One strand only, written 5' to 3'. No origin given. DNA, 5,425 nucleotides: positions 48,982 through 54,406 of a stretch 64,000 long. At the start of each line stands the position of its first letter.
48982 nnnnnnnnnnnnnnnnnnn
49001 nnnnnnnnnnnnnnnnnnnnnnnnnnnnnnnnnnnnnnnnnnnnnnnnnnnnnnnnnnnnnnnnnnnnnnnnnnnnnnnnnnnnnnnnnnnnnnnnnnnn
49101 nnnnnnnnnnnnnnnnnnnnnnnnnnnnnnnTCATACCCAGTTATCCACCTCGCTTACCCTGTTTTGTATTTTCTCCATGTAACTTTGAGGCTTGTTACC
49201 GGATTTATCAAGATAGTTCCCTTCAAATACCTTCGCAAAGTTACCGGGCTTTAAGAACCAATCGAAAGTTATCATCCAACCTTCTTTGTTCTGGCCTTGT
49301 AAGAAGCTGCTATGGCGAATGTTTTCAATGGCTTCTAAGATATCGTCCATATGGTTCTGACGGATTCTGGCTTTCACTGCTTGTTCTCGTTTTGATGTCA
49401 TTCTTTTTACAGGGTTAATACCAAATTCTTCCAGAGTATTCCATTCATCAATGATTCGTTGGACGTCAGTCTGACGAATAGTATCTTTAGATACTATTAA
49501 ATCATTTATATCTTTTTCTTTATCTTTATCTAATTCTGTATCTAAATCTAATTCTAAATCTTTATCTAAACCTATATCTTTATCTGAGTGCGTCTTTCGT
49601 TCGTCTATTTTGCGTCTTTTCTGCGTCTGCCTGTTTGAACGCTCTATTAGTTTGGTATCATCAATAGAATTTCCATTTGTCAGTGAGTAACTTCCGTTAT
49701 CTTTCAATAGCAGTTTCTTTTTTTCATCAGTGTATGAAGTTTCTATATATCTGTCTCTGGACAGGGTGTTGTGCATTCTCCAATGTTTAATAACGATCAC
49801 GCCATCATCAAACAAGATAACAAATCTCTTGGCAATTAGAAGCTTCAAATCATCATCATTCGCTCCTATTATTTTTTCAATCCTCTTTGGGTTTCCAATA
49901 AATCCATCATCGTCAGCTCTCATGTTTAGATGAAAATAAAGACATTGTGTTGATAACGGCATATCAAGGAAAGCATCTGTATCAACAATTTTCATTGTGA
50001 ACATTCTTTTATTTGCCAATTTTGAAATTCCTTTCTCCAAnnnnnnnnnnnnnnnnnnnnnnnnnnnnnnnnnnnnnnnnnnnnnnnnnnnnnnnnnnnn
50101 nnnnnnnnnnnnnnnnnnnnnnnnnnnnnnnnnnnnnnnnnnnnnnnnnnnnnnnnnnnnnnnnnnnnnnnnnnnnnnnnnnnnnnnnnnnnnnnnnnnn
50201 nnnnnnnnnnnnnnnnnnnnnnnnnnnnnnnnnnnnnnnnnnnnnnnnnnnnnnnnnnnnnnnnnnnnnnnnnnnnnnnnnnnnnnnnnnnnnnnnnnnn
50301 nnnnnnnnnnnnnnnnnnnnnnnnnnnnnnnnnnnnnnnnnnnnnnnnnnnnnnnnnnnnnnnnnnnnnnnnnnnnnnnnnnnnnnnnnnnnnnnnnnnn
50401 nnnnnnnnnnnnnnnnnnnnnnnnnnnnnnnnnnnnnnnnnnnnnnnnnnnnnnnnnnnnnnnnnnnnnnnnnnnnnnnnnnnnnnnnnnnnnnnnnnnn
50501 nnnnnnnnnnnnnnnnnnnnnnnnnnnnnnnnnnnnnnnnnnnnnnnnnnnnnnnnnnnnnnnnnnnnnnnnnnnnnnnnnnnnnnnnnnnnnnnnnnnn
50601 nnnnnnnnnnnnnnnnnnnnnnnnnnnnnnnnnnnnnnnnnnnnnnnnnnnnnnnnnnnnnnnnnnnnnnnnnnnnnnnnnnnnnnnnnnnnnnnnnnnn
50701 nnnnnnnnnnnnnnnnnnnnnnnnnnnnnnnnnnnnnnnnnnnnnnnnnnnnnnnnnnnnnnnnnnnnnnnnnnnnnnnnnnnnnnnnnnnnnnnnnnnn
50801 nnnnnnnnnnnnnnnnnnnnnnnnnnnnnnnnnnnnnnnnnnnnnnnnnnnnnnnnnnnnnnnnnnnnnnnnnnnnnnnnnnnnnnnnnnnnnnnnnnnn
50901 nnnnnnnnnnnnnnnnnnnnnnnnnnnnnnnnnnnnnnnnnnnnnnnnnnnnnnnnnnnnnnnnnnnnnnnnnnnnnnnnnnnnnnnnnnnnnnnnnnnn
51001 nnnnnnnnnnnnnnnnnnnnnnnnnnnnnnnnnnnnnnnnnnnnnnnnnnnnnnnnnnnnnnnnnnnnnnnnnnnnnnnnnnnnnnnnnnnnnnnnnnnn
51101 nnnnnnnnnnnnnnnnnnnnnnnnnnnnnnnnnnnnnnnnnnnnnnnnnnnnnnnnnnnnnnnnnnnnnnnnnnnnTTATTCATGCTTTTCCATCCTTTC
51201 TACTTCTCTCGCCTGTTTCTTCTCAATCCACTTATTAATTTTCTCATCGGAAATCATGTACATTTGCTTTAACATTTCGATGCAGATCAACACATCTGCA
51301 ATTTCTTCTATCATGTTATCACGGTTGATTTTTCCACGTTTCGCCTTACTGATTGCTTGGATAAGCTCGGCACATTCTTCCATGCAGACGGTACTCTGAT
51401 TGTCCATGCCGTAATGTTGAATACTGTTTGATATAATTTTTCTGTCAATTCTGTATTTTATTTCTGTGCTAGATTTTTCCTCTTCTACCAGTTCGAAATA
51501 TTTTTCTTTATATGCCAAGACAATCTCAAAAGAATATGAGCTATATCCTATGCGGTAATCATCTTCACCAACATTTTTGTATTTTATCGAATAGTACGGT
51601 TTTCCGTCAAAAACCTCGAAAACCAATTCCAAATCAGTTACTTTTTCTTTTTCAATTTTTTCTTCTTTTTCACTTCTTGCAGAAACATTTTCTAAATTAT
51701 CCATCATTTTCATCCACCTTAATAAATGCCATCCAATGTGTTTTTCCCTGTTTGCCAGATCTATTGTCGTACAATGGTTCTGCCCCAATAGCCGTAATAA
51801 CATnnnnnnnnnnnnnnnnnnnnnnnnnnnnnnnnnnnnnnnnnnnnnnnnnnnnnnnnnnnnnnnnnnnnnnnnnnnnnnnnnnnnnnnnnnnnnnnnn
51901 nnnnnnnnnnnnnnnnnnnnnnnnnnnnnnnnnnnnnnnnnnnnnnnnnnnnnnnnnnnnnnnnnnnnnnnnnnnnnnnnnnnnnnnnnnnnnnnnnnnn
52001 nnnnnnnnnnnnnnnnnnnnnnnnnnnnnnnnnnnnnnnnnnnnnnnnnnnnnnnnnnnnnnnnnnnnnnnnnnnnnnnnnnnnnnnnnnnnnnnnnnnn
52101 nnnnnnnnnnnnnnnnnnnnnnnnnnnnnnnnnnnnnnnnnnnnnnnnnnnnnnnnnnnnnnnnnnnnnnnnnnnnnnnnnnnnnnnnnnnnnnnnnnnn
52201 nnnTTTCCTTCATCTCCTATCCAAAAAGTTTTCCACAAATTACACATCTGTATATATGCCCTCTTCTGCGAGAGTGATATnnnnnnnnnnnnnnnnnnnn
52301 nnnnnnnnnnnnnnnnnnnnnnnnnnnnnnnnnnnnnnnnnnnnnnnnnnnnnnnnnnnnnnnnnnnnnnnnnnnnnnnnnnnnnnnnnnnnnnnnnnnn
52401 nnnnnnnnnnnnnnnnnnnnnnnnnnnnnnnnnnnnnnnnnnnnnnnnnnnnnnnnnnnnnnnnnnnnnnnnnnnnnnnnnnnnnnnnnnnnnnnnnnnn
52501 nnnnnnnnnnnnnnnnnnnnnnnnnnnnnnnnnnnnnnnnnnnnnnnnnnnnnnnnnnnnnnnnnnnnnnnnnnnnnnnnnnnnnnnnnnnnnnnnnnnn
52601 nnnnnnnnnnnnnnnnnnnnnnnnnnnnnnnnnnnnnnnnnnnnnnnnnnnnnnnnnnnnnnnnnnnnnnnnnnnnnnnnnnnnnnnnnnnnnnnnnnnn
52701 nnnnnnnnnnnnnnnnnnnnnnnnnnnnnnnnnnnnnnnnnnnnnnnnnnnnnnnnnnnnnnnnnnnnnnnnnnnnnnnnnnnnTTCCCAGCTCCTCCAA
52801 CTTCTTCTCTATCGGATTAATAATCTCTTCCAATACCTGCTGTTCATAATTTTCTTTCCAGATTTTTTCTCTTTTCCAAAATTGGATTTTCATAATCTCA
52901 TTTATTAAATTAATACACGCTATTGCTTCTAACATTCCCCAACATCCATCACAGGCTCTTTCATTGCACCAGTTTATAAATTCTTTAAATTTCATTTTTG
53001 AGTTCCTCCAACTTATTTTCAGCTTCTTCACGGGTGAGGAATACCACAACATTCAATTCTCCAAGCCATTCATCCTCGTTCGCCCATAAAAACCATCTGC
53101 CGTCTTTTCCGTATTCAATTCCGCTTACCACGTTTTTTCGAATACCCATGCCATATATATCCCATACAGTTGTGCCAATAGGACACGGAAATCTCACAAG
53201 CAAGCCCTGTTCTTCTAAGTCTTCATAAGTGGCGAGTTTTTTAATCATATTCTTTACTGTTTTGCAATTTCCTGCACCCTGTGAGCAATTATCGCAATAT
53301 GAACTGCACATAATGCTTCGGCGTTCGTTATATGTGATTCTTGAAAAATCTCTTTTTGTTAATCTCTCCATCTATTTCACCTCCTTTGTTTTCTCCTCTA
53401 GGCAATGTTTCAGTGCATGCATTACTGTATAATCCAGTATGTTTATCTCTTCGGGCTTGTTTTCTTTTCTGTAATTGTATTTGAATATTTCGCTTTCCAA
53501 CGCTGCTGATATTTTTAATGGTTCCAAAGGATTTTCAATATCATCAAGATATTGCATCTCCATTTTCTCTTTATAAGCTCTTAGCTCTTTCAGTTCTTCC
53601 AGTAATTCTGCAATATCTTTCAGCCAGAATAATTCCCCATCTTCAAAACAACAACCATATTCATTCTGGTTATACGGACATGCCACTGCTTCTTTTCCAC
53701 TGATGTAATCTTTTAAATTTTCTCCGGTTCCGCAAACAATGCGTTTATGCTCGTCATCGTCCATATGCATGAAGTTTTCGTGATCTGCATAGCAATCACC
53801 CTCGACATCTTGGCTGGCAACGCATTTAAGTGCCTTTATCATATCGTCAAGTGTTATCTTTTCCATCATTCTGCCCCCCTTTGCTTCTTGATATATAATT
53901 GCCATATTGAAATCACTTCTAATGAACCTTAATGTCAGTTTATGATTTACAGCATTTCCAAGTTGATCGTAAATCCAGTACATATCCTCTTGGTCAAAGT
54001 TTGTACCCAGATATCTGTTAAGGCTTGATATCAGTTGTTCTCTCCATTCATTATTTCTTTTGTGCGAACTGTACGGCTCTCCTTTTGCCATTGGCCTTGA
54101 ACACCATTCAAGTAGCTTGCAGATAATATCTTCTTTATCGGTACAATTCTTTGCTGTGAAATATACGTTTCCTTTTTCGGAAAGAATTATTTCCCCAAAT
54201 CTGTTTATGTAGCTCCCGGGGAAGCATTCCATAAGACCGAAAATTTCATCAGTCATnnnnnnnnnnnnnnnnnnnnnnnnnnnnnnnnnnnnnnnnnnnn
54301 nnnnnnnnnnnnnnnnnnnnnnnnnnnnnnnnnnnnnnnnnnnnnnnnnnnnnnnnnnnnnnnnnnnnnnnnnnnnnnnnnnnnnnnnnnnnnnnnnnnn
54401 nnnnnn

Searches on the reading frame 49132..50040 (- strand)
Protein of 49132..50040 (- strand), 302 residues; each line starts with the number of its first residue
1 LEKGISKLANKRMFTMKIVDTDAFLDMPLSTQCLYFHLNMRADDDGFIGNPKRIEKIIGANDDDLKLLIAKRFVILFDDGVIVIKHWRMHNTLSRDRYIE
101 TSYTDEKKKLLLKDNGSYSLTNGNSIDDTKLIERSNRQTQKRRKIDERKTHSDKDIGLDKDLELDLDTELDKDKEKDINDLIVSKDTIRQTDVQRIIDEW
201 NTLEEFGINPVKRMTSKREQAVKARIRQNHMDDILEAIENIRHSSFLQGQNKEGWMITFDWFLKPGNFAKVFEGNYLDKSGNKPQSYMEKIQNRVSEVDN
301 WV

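Call 25: search_protein_families(library=phrogs, max_evalue=0.00001, proteins=[window:49132-50040:-])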
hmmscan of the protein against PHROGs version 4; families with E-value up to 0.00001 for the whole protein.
window:49132-50040:- (302 aa): 7 families
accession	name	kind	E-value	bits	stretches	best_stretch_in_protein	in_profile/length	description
phrog_5708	-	DNA, RNA and nucleotide metabolism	8.1e-62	210.6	1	8-222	1-211/263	DnaD-like helicase loader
phrog_8489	-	DNA, RNA and nucleotide metabolism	1.1e-58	200.7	1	8-280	1-247/296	DnaD-like helicase loader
phrog_10469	-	DNA, RNA and nucleotide metabolism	1.6e-53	183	1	9-285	2-281/305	DnaD-like helicase loader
phrog_1163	-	unknown function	3.7e-30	106.6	1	9-252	9-230/273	-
phrog_19658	-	DNA, RNA and nucleotide metabolism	3.2e-26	93.5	1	181-289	153-264/283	replication initiation protein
phrog_345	-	DNA, RNA and nucleotide metabolism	3.3e-20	74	1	88-279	92-292/297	replication initiation O-like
phrog_5810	-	DNA, RNA and nucleotide metabolism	1.4e-09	39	1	67-276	62-266/268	replication initiation protein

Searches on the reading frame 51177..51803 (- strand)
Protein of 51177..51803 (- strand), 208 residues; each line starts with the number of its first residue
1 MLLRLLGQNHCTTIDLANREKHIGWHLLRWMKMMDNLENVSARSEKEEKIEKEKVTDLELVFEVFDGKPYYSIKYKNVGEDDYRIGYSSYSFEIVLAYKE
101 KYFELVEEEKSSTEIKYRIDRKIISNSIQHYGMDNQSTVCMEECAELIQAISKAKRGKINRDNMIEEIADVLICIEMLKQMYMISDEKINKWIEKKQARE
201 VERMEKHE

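Call 59: search_protein_families(library=phrogs, max_evalue=0.0001, proteins=[window:51177-51803:-])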
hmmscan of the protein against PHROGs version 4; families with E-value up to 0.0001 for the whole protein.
window:51177-51803:- (208 aa): 2 families
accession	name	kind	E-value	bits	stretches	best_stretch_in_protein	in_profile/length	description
phrog_2245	-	other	2.6e-25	90.5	1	92-207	93-208/218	nucleoside triphosphate pyrophosphohydrolase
phrog_4856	-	other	4.3e-12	47.1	1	139-200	93-163/195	nucleoside triphosphate pyrophosphohydrolase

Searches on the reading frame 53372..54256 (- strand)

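Call 25: search_protein_families(library=phrogs, max_evalue=0.00001, proteins=[window:53372-54256:-])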
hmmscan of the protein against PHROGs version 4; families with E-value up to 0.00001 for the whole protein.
window:53372-54256:- (294 aa): 2 families
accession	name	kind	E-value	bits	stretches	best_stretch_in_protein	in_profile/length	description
phrog_7711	-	unknown function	5.8e-38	131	1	7-125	11-122/124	-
phrog_8205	-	unknown function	3e-13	50.9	1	4-118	56-164/169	-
